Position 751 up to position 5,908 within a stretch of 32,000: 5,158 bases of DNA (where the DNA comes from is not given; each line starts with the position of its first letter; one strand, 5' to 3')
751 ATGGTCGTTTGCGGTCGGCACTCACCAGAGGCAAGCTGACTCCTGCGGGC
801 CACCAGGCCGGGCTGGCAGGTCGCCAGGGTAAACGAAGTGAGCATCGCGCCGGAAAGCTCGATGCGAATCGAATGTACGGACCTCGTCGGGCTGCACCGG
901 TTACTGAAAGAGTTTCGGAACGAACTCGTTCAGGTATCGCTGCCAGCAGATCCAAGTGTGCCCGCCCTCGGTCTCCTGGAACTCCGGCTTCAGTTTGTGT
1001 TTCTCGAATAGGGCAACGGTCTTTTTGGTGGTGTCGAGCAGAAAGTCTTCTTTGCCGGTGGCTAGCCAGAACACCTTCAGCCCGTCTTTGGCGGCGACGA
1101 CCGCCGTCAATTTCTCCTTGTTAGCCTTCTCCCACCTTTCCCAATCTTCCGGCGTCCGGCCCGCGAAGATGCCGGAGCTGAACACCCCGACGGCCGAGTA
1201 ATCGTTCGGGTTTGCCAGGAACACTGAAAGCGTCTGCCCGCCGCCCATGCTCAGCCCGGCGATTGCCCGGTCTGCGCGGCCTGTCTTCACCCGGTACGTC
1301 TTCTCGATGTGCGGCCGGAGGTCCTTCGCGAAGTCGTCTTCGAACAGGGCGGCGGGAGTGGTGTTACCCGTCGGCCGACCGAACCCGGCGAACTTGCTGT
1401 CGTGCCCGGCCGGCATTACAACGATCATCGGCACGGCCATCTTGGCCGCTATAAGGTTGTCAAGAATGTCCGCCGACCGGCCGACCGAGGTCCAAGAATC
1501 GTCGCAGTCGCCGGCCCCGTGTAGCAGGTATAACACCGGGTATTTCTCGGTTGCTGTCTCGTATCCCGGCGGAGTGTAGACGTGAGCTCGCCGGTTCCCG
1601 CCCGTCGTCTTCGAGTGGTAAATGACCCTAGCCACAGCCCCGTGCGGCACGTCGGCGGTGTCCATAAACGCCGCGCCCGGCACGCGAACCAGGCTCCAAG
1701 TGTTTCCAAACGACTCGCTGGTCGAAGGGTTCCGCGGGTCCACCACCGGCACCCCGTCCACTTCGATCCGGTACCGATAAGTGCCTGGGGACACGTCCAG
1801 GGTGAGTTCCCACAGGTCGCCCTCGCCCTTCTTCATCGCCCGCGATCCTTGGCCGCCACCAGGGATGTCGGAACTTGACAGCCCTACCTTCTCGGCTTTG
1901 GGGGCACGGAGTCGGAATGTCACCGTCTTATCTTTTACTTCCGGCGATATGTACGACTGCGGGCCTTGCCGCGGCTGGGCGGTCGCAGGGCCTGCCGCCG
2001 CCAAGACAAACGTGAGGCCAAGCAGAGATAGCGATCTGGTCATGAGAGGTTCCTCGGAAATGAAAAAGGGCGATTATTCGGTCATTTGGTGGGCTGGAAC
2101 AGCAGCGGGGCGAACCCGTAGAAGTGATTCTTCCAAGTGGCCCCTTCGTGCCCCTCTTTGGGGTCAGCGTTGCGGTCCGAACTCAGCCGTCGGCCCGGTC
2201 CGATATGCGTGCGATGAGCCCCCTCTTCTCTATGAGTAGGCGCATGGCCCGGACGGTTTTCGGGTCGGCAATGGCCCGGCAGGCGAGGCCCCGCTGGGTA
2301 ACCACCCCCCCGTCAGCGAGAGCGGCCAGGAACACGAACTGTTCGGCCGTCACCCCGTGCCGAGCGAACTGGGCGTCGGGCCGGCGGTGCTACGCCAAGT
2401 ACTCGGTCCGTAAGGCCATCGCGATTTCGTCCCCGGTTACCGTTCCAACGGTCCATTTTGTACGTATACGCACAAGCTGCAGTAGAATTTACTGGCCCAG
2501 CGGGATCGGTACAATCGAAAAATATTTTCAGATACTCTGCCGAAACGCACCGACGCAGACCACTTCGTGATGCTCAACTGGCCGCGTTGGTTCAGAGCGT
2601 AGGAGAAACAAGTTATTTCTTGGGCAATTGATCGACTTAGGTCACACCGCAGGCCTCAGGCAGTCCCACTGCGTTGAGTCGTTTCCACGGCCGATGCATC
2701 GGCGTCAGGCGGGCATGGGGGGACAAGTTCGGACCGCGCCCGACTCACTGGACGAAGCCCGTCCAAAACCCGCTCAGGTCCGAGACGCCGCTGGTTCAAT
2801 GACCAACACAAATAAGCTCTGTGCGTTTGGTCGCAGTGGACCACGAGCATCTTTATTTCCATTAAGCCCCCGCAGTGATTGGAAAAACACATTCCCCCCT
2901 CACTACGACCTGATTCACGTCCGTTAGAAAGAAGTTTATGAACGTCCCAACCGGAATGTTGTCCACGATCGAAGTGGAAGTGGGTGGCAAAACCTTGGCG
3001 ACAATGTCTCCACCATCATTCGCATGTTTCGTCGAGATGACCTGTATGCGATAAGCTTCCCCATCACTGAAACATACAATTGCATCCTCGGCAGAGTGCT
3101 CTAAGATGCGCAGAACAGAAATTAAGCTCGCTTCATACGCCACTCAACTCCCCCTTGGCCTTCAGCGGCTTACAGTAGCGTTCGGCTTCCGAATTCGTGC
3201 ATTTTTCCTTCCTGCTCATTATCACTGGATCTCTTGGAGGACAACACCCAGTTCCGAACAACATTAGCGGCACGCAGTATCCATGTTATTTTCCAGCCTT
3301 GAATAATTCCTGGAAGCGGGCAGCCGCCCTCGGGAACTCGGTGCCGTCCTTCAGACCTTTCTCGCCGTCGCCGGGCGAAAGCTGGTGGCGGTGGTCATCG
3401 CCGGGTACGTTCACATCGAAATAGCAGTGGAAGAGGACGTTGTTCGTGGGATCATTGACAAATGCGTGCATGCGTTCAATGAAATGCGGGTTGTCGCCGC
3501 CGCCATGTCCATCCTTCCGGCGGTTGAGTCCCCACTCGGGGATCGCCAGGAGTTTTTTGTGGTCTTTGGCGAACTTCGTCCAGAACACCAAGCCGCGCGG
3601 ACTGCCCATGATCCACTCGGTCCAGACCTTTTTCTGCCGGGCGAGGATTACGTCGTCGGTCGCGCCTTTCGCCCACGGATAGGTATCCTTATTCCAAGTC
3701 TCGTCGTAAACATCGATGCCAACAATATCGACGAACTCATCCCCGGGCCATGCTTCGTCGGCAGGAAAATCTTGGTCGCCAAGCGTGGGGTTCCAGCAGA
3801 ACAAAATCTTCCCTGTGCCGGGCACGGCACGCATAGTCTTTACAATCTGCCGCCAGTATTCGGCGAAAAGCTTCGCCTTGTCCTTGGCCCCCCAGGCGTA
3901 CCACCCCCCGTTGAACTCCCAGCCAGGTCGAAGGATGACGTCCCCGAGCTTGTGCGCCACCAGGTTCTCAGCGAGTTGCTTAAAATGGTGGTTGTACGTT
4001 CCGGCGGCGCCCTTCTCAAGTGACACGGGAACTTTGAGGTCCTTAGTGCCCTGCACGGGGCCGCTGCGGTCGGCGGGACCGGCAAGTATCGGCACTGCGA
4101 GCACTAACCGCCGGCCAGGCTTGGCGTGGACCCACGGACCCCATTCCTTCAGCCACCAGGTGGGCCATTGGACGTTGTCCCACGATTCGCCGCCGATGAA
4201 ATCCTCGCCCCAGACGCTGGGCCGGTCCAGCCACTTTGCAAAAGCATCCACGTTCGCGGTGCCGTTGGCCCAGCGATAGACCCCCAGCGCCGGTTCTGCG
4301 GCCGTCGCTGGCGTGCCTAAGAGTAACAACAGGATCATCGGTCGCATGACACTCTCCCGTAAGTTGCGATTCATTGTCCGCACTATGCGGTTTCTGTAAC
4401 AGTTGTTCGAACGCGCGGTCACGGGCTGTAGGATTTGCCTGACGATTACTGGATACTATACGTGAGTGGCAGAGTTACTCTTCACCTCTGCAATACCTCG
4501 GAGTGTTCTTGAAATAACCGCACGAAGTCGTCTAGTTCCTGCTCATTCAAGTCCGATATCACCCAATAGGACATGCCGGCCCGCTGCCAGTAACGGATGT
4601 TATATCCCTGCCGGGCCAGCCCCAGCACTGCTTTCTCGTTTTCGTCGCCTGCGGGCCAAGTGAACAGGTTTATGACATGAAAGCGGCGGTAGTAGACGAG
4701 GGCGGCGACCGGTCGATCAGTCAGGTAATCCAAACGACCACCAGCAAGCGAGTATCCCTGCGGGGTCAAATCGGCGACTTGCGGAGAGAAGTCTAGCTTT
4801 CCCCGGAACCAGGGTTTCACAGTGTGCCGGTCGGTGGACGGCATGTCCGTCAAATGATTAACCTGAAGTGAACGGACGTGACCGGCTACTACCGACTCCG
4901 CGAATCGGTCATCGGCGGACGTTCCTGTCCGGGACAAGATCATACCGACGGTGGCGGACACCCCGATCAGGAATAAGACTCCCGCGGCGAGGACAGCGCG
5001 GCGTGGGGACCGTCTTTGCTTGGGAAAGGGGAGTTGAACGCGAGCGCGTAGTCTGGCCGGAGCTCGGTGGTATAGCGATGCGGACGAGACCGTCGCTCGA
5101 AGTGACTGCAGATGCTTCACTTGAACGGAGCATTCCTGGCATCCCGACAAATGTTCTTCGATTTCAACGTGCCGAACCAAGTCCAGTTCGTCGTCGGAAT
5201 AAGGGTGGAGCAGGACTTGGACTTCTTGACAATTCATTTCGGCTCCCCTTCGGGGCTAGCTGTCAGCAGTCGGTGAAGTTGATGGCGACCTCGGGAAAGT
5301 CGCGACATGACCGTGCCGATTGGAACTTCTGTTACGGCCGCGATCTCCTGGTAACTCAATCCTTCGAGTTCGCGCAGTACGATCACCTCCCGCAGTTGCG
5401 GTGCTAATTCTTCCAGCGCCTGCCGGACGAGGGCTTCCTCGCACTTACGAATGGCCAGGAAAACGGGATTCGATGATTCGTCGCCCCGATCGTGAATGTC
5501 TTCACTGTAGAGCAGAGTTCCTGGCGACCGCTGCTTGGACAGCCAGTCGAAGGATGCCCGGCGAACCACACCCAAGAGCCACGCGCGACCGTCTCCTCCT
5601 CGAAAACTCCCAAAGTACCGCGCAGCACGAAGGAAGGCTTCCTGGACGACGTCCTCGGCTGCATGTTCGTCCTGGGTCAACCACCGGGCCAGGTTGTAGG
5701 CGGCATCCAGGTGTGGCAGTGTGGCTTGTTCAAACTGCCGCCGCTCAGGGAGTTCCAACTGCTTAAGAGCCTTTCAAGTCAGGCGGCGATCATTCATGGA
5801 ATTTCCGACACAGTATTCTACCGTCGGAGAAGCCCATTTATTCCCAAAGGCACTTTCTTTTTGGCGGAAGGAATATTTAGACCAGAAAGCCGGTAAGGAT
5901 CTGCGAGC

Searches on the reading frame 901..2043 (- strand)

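Call 13: search_protein_families(library=pfam, proteins=[window:901-2043:-], max_evalue=0.001)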
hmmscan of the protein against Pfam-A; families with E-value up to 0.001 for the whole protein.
window:901-2043:- (380 aa): 4 families
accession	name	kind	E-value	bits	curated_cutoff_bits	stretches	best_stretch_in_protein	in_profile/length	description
PF00756.26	Esterase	-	3.1e-29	102.9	22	1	144-376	1-249/251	Putative esterase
PF16561.11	AMPK1_CBM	-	5.7e-05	23.7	26.8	1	70-122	29-80/85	Glycogen recognition site of AMP-activated protein kinase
PF12146.15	Hydrolase_4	-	0.00012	21.9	27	1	220-307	41-125/239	Serine aminopeptidase, S33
PF02922.24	CBM_48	-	0.00016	22.4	22.4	1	37-96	10-71/83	Carbohydrate-binding module 48 (Isoamylase N-terminal domain)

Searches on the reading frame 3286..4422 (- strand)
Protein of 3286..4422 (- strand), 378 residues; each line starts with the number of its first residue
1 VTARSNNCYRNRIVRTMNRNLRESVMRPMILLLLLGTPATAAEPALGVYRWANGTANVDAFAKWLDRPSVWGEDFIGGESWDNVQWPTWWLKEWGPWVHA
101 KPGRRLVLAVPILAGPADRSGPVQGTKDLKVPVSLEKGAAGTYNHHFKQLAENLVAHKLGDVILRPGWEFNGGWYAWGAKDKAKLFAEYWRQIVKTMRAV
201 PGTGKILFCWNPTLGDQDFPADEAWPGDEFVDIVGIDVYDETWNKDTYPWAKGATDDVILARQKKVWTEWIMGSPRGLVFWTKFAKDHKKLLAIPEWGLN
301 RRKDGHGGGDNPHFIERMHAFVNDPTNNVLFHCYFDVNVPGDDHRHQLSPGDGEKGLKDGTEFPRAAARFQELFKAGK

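Call 13: search_protein_families(library=pfam, proteins=[window:3286-4422:-], max_evalue=0.001)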
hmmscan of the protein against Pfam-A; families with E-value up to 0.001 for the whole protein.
window:3286-4422:- (378 aa): 1 family
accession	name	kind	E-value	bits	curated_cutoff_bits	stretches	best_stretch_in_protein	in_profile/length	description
PF02156.21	Glyco_hydro_26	-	5.7e-15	55.9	20.2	1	160-242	151-233/311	Glycosyl hydrolase family 26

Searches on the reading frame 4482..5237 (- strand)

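Call 13: search_protein_families(library=pfam, proteins=[window:4482-5237:-], max_evalue=0.001)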
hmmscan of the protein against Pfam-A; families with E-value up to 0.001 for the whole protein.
window:4482-5237:- (251 aa): 1 family
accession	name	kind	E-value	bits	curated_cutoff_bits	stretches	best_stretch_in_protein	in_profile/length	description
PF13490.11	zf-HC2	-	4.4e-07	30.3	22.2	1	3-36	1-34/35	Putative zinc-finger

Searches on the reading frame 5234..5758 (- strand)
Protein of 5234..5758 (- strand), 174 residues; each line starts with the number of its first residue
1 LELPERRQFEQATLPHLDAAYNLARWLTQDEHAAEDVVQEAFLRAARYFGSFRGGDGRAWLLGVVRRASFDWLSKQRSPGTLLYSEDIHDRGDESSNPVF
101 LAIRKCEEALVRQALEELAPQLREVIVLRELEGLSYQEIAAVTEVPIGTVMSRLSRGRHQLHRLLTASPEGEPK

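Call 13: search_protein_families(library=pfam, proteins=[window:5234-5758:-], max_evalue=0.001)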
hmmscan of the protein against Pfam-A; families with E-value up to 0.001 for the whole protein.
window:5234-5758:- (174 aa): 4 families
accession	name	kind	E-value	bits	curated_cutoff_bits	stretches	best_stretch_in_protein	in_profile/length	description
PF08281.18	Sigma70_r4_2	-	8.2e-18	64.2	25.7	1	110-160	3-53/54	Sigma-70, region 4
PF04542.20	Sigma70_r2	-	1.4e-12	47.6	24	1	16-77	5-69/71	Sigma-70 region 2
PF04545.22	Sigma70_r4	-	1.4e-10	41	24.1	1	114-161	1-48/50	Sigma-70, region 4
PF07638.17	Sigma70_ECF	-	0.0001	22.7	21.1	1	103-164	123-182/185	ECF sigma factor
